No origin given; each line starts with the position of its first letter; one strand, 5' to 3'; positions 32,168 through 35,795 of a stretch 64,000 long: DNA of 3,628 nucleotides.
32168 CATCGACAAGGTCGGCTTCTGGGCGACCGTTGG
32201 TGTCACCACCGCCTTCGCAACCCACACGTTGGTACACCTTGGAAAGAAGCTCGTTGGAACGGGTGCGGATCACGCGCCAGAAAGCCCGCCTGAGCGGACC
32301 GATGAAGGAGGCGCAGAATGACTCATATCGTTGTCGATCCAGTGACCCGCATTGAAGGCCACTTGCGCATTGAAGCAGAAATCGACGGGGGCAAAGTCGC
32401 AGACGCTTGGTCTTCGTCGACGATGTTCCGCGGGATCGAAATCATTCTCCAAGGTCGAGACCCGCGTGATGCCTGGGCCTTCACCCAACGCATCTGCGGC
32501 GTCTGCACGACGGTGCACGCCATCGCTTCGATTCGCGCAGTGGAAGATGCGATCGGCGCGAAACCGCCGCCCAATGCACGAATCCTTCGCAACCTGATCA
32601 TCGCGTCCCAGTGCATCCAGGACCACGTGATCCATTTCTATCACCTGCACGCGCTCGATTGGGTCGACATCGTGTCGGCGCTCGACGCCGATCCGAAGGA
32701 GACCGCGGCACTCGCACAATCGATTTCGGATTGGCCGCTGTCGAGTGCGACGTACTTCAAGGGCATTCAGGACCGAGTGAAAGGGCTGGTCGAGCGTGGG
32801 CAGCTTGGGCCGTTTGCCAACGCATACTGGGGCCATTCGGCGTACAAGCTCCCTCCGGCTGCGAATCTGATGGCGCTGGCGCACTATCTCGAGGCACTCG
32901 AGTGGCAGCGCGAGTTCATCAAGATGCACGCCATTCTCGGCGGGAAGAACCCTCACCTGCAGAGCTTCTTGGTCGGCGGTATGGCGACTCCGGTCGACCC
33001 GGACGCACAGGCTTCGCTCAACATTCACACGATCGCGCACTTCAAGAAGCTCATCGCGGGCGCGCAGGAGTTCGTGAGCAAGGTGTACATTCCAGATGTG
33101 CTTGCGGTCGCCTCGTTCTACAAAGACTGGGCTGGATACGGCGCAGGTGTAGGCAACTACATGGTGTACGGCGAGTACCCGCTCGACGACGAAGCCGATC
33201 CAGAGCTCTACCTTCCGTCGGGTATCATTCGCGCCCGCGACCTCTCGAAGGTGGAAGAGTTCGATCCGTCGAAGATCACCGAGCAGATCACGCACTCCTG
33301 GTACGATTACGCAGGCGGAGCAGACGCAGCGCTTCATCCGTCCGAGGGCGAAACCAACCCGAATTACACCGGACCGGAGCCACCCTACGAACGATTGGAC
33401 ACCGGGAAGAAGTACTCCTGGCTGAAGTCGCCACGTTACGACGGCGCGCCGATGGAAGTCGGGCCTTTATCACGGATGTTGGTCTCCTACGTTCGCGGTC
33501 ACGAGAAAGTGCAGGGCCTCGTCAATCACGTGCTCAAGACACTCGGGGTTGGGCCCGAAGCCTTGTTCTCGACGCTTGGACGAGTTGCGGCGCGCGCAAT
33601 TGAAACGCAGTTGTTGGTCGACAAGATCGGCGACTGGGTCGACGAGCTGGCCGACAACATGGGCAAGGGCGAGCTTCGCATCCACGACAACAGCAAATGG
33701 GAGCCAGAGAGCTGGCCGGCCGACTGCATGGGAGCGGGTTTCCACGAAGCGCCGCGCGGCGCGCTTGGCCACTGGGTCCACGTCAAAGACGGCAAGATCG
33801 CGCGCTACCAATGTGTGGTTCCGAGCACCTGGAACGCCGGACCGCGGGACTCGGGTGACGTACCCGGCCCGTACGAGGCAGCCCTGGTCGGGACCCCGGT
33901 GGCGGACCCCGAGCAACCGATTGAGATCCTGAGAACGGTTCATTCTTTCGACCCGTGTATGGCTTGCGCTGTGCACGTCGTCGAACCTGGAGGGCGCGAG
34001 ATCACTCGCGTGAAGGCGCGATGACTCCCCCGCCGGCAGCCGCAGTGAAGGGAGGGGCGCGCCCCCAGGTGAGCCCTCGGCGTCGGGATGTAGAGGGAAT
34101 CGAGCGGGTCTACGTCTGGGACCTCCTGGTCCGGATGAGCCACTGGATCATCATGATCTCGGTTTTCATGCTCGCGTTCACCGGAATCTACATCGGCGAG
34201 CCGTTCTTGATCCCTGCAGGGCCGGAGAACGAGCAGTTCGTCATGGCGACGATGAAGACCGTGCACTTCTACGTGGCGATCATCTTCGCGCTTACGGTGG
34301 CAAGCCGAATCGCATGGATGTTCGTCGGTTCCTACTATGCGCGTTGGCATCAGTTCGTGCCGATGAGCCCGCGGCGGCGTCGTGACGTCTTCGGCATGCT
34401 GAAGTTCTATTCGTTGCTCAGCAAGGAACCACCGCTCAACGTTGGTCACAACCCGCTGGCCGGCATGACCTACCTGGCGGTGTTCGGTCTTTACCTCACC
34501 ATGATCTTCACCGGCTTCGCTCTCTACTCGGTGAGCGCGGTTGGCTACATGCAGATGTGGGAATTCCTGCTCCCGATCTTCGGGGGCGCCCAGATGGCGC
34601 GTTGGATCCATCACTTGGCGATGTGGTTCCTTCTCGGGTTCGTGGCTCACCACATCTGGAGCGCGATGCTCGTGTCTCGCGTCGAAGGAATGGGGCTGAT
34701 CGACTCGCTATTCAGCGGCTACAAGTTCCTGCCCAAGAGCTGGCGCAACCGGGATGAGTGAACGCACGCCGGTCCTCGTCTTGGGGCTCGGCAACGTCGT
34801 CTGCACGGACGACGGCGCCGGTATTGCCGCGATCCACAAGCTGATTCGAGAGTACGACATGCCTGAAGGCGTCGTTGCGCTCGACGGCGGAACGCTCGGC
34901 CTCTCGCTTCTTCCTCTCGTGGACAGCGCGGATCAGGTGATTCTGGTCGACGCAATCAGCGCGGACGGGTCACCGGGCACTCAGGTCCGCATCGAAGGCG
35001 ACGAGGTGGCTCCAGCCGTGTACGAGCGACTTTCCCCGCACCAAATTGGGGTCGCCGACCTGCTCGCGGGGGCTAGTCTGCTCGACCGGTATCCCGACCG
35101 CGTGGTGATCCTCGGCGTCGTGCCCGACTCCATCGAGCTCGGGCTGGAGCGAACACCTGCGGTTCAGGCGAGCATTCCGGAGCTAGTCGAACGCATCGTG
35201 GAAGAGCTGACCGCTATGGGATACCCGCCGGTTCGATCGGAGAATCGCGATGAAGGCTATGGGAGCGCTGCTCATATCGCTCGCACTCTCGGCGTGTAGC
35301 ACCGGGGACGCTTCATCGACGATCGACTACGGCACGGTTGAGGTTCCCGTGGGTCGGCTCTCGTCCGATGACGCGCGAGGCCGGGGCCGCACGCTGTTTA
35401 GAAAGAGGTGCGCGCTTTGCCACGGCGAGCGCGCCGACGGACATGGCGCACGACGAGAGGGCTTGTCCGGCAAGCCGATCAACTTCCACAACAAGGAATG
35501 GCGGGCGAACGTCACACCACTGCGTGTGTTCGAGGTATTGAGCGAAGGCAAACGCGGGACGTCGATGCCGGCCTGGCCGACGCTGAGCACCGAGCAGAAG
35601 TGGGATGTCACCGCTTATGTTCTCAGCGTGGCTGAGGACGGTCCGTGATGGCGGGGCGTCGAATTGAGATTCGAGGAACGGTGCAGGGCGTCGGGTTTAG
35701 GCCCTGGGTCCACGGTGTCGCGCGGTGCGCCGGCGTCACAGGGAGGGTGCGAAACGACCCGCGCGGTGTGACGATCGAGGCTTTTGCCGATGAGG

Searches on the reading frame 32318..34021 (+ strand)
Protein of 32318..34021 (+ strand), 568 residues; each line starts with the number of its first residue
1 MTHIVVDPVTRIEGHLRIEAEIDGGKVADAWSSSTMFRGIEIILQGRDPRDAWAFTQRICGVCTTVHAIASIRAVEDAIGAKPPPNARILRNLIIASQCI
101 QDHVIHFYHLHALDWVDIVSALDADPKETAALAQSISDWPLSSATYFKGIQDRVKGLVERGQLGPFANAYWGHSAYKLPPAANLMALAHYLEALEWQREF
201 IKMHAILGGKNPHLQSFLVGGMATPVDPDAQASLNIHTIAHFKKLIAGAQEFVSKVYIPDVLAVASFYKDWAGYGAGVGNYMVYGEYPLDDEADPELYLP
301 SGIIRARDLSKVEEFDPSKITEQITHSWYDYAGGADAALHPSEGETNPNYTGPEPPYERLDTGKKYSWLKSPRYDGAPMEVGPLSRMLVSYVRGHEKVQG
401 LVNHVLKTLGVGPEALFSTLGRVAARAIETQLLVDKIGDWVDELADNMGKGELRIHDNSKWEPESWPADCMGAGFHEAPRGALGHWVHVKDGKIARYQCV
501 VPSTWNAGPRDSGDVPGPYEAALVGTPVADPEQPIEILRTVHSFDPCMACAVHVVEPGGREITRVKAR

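Call 6: search_protein_families(library=ncbifam, proteins=[window:32318-34021:+])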
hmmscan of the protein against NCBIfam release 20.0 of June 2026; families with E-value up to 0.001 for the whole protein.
window:32318-34021:+ (568 aa): 11 families
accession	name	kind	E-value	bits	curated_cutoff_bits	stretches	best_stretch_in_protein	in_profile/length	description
NF007778.0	PRK10467.1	equivalog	4.7e-187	622.8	969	1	3-566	4-565/567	hydrogenase 2 large subunit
NF007550.0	PRK10170.1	equivalog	7.6e-184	612.4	1101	1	4-568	19-597/597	Ni/Fe-hydrogenase large subunit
NF033181.1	NiFeSe_hydrog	equivalog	2e-174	581.2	600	1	1-564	1-506/507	nickel-dependent hydrogenase large subunit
NF045518.1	H2_NiFeSe_large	exception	7.7e-124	414.1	780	2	163-556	121-483/485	NiFeSe hydrogenase large subunit HysA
TIGR03295.1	frhA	equivalog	2.2e-40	138.9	392.5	3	3-110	4-112/412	coenzyme F420 hydrogenase subunit alpha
NF040828.1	sulfhyd_ShyA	equivalog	2.3e-25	89.4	700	2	4-121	3-121/415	NAD(P)-dependent hydrogenase/sulfhydrogenase 2 subunit alpha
NF041785.2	VhuA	equivalog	2.7e-23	82.2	800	1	1-128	1-126/418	F420-non-reducing hydrogenase Vhu subunit A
NF040832.1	sulfhyd_HydA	equivalog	5.3e-19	68.6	880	2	4-121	5-123/426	NADPH-dependent hydrogenase/sulfhydrogenase 1 subunit alpha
NF004739.1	PRK06075.1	equivalog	1.8e-06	27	360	1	13-107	13-108/384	NADH-quinone oxidoreductase subunit D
TIGR01962.1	NuoD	equivalog_domain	1.2e-05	24.4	459.35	1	13-107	15-110/386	NADH dehydrogenase (quinone) subunit D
NF040602.1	F420_dehyd_FpoD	exception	0.00048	19.3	600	1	13-107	20-115/372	F420H2 dehydrogenase subunit FpoD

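Call 76: find_encoding_contigs(protein=window:32318-34021:+, flank=1000, max_places=3)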
Protein window:32318-34021:+ (568 aa): 10 contigs read that carry it; 3 places shown.
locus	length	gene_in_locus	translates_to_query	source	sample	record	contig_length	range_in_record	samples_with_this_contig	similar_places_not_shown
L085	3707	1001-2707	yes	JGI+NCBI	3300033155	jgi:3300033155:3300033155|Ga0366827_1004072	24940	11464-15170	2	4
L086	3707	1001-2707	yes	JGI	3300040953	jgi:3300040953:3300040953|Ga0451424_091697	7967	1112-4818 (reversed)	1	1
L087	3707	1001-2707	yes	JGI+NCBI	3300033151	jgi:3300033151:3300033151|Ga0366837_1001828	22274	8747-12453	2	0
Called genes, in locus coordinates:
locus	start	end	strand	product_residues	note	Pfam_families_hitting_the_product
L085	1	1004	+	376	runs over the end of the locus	PF01058:Oxidored_q6, PF14720:NiFe_hyd_SSU_C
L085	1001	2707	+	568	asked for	PF27537:HoxH (weak), PF00374:NiFeSe_Hases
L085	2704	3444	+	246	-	PF01292:Ni_hydr_CYTB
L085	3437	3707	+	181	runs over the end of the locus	PF01750:HycI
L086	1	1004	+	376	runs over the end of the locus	PF01058:Oxidored_q6, PF14720:NiFe_hyd_SSU_C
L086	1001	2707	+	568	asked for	PF27537:HoxH (weak), PF00374:NiFeSe_Hases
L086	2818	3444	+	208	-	PF01292:Ni_hydr_CYTB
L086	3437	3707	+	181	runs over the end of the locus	PF01750:HycI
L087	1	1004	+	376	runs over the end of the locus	PF01058:Oxidored_q6, PF14720:NiFe_hyd_SSU_C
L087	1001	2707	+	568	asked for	PF27537:HoxH (weak), PF00374:NiFeSe_Hases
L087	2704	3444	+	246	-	PF01292:Ni_hydr_CYTB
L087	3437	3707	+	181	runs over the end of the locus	PF01750:HycI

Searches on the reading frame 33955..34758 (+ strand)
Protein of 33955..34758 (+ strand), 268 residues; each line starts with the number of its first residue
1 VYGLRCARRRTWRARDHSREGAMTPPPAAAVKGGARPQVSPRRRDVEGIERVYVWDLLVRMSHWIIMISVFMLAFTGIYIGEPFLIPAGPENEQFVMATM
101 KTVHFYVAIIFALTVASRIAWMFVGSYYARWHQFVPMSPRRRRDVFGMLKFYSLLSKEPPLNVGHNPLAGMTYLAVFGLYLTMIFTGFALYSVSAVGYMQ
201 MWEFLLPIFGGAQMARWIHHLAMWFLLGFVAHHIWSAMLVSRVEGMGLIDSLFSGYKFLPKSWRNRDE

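Call 6: search_protein_families(library=ncbifam, proteins=[window:33955-34758:+])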
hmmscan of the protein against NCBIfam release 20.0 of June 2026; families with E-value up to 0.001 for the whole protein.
window:33955-34758:+ (268 aa): 2 families
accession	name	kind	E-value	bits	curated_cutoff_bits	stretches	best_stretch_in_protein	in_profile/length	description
TIGR02125.1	CytB-hydogenase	equivalog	6e-40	137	121.5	1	53-258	1-209/212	Ni/Fe-hydrogenase, b-type cytochrome subunit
NF007551.0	PRK10171.1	equivalog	7.6e-26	91.2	442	1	51-257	10-222/235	Ni/Fe-hydrogenase b-type cytochrome subunit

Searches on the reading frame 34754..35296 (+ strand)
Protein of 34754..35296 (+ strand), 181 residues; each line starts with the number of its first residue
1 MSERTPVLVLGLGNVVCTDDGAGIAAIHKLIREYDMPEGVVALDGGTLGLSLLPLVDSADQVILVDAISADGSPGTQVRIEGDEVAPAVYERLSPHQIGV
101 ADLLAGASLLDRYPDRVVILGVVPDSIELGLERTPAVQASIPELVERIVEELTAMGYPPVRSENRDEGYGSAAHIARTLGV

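Call 6: search_protein_families(library=ncbifam, proteins=[window:34754-35296:+])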
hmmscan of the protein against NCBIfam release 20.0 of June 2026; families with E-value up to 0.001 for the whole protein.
window:34754-35296:+ (181 aa): 7 families
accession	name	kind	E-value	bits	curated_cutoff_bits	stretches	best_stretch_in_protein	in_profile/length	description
TIGR00072.1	hydrog_prot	superfamily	1.2e-38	132.4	47.45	1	8-152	1-145/145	hydrogenase maturation protease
TIGR00140.1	hupD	subfamily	4.1e-37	127.5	151.8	1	7-156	1-151/151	HyaD/HybD family hydrogenase maturation endopeptidase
NF007777.0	PRK10466.1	equivalog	1.9e-35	122.1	190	1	7-164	3-161/164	HyaD/HybD family hydrogenase maturation endopeptidase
NF045519.1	NiFeSe_H2_mat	exception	5.2e-22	78.3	190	1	7-153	3-148/152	NiFeSe hydrogenase maturation protease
NF007616.0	PRK10264.1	equivalog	1e-18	67.7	261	1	6-130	5-131/195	hydrogenase 1 maturation protease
TIGR00130.1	frhD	equivalog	5.7e-14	52.5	134.95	1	7-153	5-152/153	coenzyme F420-reducing hydrogenase, FrhD protein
TIGR00142.1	hycI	equivalog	2.3e-11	43.7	119.1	1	8-152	2-142/146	hydrogenase maturation peptidase HycI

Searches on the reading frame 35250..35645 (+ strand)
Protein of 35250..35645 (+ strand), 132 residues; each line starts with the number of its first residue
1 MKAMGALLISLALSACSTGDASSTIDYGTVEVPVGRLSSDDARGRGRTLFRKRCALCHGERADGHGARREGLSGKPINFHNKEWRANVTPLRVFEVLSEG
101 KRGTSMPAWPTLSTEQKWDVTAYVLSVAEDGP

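Call 6: search_protein_families(library=ncbifam, proteins=[window:35250-35645:+])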
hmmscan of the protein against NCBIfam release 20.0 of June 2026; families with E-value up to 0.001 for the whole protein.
window:35250-35645:+ (132 aa): 5 families
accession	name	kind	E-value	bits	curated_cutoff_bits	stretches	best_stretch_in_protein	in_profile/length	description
NF050122.1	bc1_QcrC_actin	exception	1.8e-08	34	200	1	42-129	135-213/253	cytochrome bc1 complex diheme cytochrome c subunit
NF011054.0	PRK14486.1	equivalog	3.8e-08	33.2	447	1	39-127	211-290/294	putative bifunctional cbb3-type cytochrome c oxidase subunit II/cytochrome c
TIGR00782.1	ccoP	equivalog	3.4e-07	29.9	179.95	1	42-129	106-194/285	cytochrome-c oxidase, cbb3-type subunit III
NF045930.1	Cytc6PetJCyano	equivalog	9.9e-05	22.2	135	1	44-131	29-109/110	cytochrome c6 PetJ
NF045774.1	cytochro_C551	exception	0.00012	22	118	1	7-64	10-60/110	cytochrome c551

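Call 59: search_protein_families(library=pfam, proteins=[window:35250-35645:+], max_evalue=0.00001)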
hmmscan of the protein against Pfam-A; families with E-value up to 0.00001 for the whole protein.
window:35250-35645:+ (132 aa): 2 families
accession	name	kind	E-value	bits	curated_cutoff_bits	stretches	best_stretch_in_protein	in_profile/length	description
PF13442.11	Cytochrome_CBB3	-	2e-11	44.4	27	1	45-124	5-68/68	Cytochrome C oxidase, cbb3-type, subunit III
PF00034.26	Cytochrom_C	-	1.5e-08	36.3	21.3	1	45-127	3-89/90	Cytochrome c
